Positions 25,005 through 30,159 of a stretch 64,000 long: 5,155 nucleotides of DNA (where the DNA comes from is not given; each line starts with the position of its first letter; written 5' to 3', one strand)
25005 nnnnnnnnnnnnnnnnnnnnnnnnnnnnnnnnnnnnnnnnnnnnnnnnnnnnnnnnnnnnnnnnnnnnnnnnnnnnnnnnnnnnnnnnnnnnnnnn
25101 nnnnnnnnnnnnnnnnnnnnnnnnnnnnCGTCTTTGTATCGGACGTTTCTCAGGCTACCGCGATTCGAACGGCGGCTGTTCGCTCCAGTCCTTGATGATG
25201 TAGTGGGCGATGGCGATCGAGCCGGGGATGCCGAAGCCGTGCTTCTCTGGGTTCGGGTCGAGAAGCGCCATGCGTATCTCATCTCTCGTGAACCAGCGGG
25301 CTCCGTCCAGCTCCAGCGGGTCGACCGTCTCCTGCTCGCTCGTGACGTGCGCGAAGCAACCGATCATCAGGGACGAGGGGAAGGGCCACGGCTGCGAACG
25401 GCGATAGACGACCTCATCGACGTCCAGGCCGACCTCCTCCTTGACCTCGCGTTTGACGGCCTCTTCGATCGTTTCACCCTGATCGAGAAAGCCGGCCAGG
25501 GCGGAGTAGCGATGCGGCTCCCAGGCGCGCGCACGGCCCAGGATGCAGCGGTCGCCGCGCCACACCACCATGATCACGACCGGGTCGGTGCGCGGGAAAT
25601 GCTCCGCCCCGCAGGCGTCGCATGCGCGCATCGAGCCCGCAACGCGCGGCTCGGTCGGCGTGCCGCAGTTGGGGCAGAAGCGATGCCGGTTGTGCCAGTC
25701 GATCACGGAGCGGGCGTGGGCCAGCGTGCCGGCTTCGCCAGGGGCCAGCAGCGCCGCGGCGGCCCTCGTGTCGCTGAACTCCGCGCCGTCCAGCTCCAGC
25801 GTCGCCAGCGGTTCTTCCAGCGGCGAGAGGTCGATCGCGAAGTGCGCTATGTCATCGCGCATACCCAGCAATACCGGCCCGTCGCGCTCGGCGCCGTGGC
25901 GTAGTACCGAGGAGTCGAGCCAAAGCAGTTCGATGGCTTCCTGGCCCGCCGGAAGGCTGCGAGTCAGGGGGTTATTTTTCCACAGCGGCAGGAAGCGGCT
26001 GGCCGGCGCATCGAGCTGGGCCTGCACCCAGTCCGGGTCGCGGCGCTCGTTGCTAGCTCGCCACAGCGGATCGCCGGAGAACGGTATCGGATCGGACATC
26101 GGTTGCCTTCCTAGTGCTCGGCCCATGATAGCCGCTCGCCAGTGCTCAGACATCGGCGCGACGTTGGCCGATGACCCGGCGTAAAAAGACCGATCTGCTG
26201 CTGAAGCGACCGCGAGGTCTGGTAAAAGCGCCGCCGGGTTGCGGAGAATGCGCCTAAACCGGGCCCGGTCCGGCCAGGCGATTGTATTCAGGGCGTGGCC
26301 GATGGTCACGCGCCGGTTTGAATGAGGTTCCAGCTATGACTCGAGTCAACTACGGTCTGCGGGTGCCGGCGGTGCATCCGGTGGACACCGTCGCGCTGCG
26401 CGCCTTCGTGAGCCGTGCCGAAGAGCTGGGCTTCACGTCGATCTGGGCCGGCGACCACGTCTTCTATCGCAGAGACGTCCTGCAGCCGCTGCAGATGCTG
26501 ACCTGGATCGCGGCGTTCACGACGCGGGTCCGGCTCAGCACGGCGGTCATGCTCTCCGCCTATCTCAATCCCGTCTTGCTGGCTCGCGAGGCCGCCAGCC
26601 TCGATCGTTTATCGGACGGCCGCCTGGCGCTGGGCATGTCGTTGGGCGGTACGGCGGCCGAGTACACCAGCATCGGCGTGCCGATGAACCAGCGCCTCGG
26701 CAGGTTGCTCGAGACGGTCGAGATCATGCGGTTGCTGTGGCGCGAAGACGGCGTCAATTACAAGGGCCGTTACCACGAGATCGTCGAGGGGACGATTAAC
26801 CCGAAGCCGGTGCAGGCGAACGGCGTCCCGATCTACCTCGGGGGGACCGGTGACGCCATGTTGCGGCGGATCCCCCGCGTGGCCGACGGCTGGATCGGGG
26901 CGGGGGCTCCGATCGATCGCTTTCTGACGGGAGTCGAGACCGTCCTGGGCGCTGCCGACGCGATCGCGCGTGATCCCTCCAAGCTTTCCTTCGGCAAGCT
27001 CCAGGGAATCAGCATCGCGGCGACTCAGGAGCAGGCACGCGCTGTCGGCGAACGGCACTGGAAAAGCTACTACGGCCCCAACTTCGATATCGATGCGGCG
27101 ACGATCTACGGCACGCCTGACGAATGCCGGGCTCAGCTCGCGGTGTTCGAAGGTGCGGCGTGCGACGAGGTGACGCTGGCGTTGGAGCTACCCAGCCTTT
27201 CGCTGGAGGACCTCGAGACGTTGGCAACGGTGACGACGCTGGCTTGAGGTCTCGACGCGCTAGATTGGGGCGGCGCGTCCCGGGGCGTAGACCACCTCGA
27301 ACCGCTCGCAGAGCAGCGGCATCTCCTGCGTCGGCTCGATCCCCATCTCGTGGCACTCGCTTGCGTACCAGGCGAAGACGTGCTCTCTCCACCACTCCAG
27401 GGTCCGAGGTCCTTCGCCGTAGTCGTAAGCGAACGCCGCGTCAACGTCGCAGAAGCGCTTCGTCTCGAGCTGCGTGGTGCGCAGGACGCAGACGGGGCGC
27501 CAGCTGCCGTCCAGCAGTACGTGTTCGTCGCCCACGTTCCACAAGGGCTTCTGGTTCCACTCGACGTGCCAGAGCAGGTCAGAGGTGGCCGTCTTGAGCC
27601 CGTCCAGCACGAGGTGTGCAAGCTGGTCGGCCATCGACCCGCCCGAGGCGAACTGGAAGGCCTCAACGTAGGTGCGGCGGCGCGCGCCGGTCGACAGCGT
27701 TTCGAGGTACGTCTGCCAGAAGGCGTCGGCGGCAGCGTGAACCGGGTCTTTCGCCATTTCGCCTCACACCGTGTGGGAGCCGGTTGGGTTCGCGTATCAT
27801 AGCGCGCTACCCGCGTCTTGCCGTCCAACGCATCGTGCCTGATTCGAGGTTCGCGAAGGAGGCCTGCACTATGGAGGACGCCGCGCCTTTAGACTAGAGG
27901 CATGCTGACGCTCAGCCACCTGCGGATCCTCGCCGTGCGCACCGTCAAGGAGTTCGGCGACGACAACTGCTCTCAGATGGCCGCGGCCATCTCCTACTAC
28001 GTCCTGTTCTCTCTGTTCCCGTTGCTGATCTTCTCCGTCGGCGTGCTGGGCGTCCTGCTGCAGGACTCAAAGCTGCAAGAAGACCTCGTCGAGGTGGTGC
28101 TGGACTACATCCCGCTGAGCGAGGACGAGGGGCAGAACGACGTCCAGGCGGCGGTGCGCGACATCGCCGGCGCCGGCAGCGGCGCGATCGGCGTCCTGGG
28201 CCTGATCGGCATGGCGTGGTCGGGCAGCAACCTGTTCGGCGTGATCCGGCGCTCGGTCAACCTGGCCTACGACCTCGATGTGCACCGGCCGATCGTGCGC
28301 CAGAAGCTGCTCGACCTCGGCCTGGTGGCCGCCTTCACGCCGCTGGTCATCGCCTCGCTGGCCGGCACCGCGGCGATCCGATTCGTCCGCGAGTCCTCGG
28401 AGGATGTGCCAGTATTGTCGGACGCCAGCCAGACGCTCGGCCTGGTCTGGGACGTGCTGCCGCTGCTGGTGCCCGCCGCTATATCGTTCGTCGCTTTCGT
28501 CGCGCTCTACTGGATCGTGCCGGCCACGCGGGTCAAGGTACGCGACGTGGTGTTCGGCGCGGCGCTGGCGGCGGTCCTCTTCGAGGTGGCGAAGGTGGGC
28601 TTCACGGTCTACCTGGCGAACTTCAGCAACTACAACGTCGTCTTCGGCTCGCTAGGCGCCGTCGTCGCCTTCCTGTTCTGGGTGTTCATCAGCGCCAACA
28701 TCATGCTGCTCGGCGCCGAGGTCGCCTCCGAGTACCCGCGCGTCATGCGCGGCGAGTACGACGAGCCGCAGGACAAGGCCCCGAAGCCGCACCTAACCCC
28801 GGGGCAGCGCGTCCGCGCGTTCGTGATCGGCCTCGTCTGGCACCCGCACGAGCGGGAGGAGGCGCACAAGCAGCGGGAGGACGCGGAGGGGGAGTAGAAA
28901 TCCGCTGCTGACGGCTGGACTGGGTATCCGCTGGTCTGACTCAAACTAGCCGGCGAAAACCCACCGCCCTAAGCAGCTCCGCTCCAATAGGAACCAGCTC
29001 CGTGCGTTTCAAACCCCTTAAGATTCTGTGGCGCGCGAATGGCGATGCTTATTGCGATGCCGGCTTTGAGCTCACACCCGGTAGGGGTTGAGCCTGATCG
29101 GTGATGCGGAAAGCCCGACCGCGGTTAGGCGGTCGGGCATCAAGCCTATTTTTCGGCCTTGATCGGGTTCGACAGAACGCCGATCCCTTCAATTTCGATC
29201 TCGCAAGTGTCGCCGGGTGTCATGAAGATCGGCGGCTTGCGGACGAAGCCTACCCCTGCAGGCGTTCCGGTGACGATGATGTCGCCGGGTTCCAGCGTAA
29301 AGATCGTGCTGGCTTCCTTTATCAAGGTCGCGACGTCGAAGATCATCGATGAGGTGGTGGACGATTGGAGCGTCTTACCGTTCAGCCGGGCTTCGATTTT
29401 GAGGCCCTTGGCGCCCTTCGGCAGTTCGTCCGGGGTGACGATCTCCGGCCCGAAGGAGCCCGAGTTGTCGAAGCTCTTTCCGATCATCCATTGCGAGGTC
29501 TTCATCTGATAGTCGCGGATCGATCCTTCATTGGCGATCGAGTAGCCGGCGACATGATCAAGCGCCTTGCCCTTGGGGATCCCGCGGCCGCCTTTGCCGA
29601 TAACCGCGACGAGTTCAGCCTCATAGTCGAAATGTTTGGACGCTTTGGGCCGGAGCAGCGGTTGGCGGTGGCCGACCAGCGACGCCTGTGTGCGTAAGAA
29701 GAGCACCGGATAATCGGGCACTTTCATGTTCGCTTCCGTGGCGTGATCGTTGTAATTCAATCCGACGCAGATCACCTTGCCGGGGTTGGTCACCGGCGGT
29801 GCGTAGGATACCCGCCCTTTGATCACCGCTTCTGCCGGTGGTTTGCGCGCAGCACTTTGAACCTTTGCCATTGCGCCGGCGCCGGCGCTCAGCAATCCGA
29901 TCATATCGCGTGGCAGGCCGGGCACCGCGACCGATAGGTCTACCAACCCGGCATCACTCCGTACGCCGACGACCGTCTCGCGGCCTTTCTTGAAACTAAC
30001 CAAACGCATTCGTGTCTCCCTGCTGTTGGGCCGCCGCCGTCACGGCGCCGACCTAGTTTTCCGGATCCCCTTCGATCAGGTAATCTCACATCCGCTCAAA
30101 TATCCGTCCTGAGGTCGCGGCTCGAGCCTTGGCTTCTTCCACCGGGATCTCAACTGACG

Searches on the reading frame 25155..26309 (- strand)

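Call 32: search_protein_families(library=pfam, proteins=[window:25155-26309:-], max_evalue=0.001)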
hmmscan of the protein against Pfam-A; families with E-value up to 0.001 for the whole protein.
window:25155-26309:- (384 aa): 4 families
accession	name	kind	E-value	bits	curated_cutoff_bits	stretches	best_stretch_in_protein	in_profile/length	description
PF00293.34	NUDIX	-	6.7e-16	59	21.1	1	243-349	4-119/134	NUDIX domain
PF09296.17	NUDIX-like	-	1.9e-12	48.2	22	1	104-205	2-96/96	NADH pyrophosphatase-like rudimentary NUDIX domain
PF09297.16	Zn_ribbon_NUD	-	2.1e-11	43.7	24.8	1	208-238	2-32/32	NADH pyrophosphatase zinc ribbon domain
PF12773.13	DZR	-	0.00076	20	27.3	0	206-236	9-33/45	Double zinc ribbon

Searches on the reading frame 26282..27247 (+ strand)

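Call 32: search_protein_families(library=pfam, proteins=[window:26282-27247:+], max_evalue=0.001)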
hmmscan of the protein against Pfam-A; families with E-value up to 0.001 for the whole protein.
window:26282-27247:+ (321 aa): 1 family
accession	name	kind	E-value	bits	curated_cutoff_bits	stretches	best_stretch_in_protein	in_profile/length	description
PF00296.26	Bac_luciferase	-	1.9e-55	188.9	27.9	1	39-262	25-247/314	Luciferase-like monooxygenase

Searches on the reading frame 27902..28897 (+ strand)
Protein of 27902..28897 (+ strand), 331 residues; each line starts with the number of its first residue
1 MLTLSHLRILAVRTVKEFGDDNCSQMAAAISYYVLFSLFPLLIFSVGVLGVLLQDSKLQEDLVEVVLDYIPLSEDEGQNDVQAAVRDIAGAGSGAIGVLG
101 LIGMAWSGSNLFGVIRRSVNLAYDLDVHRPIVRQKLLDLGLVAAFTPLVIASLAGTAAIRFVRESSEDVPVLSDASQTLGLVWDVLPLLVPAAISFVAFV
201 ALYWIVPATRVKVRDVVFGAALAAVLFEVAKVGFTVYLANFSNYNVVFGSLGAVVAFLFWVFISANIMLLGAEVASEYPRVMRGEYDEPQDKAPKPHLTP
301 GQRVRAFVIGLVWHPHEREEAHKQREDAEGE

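Call 32: search_protein_families(library=pfam, proteins=[window:27902-28897:+], max_evalue=0.001)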
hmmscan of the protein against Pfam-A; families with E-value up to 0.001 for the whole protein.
window:27902-28897:+ (331 aa): 1 family
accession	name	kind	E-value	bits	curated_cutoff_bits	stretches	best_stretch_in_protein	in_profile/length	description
PF03631.20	Virul_fac_BrkB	-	2.3e-62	211.4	33.7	1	20-279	2-256/259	Virulence factor BrkB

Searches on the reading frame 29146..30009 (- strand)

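Call 74: search_protein_families(library=pfam, proteins=[window:29146-30009:-], max_evalue=0.01)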
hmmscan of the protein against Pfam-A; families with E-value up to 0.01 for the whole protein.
window:29146-30009:- (287 aa): 1 family
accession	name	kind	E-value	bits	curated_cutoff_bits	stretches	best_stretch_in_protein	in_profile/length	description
PF01557.24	FAA_hydrolase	-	1e-69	234.9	23.9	1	78-283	1-213/214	Fumarylacetoacetate (FAA) hydrolase C-terminal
